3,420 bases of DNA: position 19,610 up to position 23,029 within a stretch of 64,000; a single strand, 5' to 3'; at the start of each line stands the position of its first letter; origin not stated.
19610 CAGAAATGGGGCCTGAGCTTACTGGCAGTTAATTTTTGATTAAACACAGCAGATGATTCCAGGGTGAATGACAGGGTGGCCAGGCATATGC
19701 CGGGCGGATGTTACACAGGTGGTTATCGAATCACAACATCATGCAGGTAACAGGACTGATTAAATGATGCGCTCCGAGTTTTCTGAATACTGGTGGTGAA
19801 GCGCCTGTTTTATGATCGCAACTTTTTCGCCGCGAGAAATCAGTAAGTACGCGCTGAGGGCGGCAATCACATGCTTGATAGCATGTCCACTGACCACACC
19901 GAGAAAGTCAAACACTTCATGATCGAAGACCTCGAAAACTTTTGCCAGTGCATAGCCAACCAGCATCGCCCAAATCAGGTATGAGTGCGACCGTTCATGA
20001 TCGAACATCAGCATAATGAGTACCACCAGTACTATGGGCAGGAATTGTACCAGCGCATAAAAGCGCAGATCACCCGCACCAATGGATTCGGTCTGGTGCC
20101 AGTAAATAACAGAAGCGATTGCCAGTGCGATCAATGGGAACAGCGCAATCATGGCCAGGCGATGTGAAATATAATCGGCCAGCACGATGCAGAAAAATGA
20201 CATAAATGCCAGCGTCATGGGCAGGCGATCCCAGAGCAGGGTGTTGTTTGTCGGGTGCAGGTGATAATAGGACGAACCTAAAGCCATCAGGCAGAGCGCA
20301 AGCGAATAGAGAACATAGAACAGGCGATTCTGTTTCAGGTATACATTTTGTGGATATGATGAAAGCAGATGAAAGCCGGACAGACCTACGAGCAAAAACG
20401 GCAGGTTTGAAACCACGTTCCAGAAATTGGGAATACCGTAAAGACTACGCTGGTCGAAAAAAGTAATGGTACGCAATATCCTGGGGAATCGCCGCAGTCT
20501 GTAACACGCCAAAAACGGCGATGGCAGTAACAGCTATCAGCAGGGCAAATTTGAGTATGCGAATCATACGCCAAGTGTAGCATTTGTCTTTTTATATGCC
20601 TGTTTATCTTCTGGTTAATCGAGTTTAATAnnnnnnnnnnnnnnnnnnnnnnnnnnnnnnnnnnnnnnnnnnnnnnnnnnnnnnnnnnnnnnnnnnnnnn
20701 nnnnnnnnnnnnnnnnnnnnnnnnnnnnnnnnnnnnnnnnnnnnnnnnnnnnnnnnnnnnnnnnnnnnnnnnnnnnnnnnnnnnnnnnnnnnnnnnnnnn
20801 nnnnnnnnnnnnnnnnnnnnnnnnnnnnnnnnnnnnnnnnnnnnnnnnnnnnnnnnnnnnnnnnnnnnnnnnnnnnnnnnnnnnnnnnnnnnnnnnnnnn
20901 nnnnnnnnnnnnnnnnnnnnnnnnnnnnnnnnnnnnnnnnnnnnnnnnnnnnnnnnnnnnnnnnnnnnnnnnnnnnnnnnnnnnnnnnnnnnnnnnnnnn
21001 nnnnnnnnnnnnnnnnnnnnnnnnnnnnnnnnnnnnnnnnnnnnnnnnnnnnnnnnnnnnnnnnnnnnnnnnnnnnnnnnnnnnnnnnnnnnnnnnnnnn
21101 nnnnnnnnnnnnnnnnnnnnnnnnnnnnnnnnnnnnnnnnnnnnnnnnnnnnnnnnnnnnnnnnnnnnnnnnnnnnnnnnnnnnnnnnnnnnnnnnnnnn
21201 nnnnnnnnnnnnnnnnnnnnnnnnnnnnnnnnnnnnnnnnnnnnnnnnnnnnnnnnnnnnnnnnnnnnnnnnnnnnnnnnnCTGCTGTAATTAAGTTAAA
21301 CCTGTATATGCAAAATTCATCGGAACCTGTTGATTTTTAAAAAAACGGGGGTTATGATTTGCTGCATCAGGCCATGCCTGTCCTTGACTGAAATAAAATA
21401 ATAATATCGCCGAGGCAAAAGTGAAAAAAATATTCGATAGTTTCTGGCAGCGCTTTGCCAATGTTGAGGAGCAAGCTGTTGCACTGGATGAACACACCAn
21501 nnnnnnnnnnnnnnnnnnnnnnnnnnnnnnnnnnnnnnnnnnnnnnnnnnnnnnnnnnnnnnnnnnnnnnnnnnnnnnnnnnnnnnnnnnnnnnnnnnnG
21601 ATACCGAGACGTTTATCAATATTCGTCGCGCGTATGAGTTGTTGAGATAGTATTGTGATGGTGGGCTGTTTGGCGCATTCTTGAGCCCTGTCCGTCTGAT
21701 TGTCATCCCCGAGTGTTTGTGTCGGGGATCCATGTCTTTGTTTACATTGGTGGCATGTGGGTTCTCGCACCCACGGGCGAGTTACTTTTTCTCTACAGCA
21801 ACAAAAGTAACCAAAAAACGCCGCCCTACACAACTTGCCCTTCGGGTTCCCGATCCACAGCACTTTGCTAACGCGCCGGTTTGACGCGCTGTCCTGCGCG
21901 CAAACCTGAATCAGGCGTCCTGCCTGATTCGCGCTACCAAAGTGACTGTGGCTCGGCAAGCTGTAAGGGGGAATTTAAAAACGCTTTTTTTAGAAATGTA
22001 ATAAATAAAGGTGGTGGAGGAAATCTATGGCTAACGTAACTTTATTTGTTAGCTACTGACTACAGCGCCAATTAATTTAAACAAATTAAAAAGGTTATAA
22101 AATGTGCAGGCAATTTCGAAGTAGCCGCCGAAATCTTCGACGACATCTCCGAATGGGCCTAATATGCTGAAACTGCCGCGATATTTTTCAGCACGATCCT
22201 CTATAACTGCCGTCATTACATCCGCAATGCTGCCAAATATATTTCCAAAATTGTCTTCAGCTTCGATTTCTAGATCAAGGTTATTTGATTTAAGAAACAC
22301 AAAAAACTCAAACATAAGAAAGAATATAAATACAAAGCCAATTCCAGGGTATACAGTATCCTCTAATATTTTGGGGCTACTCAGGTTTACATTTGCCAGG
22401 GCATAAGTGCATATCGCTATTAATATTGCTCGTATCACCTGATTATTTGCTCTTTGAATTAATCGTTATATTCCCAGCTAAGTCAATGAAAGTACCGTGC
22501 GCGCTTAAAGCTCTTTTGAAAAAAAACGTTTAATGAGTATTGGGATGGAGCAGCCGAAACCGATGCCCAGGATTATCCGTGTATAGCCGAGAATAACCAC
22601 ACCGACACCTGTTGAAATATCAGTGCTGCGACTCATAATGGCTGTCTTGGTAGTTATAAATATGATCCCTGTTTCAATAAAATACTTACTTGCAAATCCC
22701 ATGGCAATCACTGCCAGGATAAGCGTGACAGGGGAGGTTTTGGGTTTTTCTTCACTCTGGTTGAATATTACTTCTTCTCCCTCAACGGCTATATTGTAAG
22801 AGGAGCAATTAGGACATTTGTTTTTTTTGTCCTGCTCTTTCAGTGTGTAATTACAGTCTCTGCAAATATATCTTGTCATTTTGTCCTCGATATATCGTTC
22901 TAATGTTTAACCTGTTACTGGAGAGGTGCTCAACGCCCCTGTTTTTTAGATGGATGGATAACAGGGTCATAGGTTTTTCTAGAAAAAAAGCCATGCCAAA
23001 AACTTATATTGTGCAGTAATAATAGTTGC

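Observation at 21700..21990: Divergent copy 1 supplies compensatory base changes for every stem of the RNA family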

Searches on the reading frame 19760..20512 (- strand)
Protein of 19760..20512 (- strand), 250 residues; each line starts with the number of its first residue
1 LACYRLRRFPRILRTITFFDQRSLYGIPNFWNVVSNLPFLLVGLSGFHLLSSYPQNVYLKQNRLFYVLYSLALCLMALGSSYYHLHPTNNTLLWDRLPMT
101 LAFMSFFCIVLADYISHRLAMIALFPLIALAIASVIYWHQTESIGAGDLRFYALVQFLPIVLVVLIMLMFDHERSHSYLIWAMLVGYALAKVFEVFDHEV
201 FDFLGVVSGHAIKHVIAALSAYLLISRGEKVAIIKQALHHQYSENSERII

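Call 11: search_protein_families(library=pfam, proteins=[window:19760-20512:-])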
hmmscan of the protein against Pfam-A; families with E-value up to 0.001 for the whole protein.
window:19760-20512:- (250 aa): 1 family
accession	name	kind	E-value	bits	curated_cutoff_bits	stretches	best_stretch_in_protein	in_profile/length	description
PF05875.18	Ceramidase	-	5.6e-09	36.2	32.5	1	28-233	21-235/259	Ceramidase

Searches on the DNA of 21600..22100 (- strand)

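Call 9: search_dna_similar(query=window:21650-22010:-, collection=plasmids, mode=distant, max_rows=30, rows=spread)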
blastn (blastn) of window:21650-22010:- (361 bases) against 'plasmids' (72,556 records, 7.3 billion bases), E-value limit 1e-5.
No match.

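Call 13: search_rna_families(source=window, start=21600, end=22100, threshold=evalue, max_evalue=10, show_alignments=3)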
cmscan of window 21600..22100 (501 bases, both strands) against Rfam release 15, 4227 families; matches with E-value up to 10: 3.
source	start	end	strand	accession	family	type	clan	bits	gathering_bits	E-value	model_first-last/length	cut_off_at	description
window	21828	21979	-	RF01731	TwoAYGGAY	Cis-reg;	CL00106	44.3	43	5.5e-06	1-168/168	no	TwoAYGGAY RNA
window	21973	22013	+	RF01078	PK-PYVV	Cis-reg;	-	14.9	65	5.4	1-58/58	no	3'-terminal pseudoknot in PYVV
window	21899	21937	-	RF03015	Transposase-2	Gene; sRNA;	-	12.3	42.7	8.7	1-69/69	no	Transposase-2 RNA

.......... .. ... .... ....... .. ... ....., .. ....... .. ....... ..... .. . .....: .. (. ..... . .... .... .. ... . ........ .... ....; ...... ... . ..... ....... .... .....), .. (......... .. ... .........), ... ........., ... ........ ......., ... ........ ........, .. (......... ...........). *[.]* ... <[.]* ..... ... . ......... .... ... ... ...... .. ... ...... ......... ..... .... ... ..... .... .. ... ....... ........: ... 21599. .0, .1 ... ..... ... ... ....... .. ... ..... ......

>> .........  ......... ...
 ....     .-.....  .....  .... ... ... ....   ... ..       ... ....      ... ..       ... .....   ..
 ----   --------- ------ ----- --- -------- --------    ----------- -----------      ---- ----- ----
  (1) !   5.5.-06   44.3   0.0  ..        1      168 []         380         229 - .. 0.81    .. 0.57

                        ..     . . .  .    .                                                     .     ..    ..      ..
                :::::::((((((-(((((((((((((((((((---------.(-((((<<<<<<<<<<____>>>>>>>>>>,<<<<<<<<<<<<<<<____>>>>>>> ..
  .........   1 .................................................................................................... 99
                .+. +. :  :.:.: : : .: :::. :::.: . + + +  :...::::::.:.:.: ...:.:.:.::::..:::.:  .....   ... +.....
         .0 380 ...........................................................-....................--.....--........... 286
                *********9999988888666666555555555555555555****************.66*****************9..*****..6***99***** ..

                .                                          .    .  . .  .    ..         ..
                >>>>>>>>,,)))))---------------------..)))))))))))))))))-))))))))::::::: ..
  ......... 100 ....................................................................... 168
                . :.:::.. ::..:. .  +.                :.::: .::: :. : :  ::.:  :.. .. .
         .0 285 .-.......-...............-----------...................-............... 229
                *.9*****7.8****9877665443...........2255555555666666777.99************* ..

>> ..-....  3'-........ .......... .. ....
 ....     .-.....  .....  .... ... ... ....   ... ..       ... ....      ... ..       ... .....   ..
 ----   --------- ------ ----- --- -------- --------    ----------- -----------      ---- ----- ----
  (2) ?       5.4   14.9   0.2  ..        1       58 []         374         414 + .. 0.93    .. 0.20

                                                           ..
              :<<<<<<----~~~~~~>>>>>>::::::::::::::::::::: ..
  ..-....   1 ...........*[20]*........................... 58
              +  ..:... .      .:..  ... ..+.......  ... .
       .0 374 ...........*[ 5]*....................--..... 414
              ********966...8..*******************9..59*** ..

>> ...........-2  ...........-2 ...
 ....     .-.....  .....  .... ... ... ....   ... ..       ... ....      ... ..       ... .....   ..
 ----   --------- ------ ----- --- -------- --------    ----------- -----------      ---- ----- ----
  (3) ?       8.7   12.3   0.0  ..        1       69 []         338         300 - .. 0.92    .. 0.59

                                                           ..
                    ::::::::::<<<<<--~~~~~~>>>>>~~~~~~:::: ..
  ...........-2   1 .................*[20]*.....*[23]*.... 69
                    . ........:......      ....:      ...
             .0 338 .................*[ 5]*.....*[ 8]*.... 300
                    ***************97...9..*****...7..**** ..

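Call 29: search_dna_similar(query=window:21690-22000:-, collection=phages, mode=distant, max_rows=20)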
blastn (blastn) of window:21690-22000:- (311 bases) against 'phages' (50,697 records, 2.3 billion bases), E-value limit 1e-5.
No match.

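Call 99: search_rna_families(source=window, start=21600, end=22100, threshold=gathering)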
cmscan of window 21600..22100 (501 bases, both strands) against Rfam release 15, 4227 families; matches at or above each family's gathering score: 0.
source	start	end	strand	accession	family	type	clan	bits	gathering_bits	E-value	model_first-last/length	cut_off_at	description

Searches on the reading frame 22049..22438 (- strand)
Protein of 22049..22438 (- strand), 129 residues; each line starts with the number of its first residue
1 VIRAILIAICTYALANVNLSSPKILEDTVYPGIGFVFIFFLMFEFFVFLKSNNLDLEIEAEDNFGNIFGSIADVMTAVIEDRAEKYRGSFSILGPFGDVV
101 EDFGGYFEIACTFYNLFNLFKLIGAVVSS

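Call 11: search_protein_families(library=pfam, proteins=[window:22049-22438:-])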
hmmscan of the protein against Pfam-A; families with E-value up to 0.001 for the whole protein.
window:22049-22438:- (129 aa): 0 families

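Call 26: find_encoding_contigs(protein=window:22049-22438:-, flank=6000, max_places=8)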
Protein window:22049-22438:- (129 aa): 1 contig read that carries it; 1 place shown.
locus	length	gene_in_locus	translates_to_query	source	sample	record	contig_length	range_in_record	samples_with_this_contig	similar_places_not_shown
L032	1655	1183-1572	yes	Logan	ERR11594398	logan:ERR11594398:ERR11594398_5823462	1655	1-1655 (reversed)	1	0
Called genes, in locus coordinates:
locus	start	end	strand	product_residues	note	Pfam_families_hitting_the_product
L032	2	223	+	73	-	?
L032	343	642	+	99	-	-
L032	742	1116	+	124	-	-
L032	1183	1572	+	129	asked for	-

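Call 76: search_protein_families(library=padloc, proteins=[window:22049-22438:-], max_evalue=0.001)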
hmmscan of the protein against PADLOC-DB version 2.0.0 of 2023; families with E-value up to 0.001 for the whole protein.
window:22049-22438:- (129 aa): 0 families

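Call 84: find_homologous_proteins(query=window:22049-22438:-, max_evalue=0.001)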
Query window:22049-22438:- (129 aa): 1 proteins with E <= 0.001 among 246 candidates.
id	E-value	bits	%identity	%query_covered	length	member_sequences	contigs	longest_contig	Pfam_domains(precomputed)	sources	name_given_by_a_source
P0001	2.1e-45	172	99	64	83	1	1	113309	-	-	-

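Call 85: find_encoding_contigs(protein=P0001, flank=1000, max_places=3)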
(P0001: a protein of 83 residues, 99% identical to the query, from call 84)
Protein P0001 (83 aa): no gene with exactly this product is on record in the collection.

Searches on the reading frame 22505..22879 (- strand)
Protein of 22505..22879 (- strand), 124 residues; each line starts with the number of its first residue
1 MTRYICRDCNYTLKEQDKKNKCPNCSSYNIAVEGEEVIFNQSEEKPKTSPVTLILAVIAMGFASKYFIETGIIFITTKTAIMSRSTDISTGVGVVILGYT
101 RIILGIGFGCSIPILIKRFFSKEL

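Call 11: search_protein_families(library=pfam, proteins=[window:22505-22879:-])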
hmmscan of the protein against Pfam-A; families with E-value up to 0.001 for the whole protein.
window:22505-22879:- (124 aa): 2 families
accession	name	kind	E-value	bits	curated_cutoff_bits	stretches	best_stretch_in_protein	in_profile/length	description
PF01155.25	HypA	-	0.00014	22.3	28.9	1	3-38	70-106/112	Hydrogenase/urease nickel incorporation, metallochaperone, hypA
PF23455.1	DUF7129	-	0.001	19.2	30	0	3-32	11-42/45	Domain of unknown function (DUF7129)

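Call 76: search_protein_families(library=padloc, proteins=[window:22505-22879:-], max_evalue=0.001)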
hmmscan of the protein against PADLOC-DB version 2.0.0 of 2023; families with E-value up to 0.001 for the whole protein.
window:22505-22879:- (124 aa): 0 families
